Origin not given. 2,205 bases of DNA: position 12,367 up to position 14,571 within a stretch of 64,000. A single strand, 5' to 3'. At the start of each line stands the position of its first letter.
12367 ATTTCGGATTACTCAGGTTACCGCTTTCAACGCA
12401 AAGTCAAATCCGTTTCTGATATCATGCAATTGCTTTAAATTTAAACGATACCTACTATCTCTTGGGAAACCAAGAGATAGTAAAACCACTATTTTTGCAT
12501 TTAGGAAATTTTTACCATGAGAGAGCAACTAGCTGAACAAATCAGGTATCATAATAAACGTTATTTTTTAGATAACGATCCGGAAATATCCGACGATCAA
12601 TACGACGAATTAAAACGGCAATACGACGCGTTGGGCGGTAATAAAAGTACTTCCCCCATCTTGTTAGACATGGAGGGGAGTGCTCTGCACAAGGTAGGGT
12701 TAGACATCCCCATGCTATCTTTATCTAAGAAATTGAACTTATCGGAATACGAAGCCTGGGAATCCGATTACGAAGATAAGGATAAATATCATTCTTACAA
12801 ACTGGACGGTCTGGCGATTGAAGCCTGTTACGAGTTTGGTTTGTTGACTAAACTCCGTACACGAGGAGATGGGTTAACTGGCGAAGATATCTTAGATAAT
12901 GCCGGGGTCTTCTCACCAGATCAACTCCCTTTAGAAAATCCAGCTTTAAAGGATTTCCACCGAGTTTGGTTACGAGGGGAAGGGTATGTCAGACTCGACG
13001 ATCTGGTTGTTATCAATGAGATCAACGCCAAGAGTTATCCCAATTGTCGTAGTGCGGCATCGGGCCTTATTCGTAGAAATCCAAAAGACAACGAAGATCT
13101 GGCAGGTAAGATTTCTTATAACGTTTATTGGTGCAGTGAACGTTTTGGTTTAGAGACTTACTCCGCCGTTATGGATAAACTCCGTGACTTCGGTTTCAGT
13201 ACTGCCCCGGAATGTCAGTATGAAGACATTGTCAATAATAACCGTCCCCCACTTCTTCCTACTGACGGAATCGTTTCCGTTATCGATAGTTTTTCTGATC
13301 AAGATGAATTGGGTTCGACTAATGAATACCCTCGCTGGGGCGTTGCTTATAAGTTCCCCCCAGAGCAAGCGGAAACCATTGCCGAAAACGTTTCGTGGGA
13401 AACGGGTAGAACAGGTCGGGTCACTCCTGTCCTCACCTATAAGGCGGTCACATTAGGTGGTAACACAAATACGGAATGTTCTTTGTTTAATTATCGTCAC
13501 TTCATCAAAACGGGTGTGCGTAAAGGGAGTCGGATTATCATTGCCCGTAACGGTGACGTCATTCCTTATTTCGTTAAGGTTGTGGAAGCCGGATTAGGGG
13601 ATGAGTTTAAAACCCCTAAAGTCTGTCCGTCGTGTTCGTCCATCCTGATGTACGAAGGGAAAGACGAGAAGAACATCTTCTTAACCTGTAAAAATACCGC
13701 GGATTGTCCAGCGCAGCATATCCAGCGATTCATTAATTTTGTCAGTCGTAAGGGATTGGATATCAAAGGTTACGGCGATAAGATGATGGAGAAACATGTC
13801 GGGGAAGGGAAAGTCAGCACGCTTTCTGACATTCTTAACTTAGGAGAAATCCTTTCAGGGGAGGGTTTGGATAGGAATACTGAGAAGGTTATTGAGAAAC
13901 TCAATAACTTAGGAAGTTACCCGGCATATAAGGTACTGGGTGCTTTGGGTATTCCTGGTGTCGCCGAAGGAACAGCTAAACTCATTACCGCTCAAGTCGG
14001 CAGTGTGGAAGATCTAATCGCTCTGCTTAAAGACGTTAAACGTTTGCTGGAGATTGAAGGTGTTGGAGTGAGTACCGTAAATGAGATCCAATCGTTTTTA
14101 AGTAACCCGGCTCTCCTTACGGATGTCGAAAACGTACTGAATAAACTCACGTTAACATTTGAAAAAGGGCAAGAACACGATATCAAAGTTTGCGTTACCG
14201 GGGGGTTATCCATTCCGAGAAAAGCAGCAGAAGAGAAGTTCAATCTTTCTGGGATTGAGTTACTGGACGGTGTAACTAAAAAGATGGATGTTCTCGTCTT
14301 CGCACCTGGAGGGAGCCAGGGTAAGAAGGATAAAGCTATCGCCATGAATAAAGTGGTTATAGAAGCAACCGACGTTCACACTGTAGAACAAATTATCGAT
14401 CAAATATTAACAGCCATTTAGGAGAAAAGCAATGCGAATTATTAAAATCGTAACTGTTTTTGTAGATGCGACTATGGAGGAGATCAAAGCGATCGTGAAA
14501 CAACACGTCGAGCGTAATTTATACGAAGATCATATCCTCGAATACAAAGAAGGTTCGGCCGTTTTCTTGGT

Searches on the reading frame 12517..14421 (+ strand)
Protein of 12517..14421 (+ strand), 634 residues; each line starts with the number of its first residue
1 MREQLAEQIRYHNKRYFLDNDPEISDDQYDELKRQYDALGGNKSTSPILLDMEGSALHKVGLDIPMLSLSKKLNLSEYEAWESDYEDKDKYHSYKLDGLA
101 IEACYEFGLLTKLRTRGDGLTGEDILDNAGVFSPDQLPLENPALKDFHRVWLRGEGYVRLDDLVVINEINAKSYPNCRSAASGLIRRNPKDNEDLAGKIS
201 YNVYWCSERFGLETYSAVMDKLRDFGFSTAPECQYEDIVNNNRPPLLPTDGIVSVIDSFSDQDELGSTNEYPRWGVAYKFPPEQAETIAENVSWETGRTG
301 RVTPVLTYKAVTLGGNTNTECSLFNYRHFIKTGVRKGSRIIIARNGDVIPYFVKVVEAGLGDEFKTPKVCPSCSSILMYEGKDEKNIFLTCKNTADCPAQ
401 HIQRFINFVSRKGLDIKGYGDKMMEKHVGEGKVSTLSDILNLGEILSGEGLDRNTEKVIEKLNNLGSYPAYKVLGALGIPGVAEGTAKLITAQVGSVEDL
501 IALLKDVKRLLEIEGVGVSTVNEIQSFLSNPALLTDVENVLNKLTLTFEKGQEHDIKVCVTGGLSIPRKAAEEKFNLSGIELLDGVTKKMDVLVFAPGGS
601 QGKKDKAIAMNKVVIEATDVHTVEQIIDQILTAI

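Call 67: search_protein_families(library=pfam, proteins=[window:12517-14421:+], max_evalue=0.001)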
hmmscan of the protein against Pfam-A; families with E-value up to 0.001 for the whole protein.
window:12517-14421:+ (634 aa): 4 families
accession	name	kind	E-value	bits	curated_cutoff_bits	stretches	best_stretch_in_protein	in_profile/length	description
PF01653.23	DNA_ligase_aden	-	1.3e-32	113.7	27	1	57-283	4-253/253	NAD-dependent DNA ligase adenylation domain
PF03120.22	DNA_ligase_OB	-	3e-15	56.3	32.9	1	287-357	2-72/79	NAD-dependent DNA ligase OB-fold domain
PF12826.13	HHH_2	-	2.6e-07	31.1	27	1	473-532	2-59/64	Helix-hairpin-helix motif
PF14520.12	HHH_5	-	5.1e-05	24.1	27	1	477-528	5-55/57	Helix-hairpin-helix domain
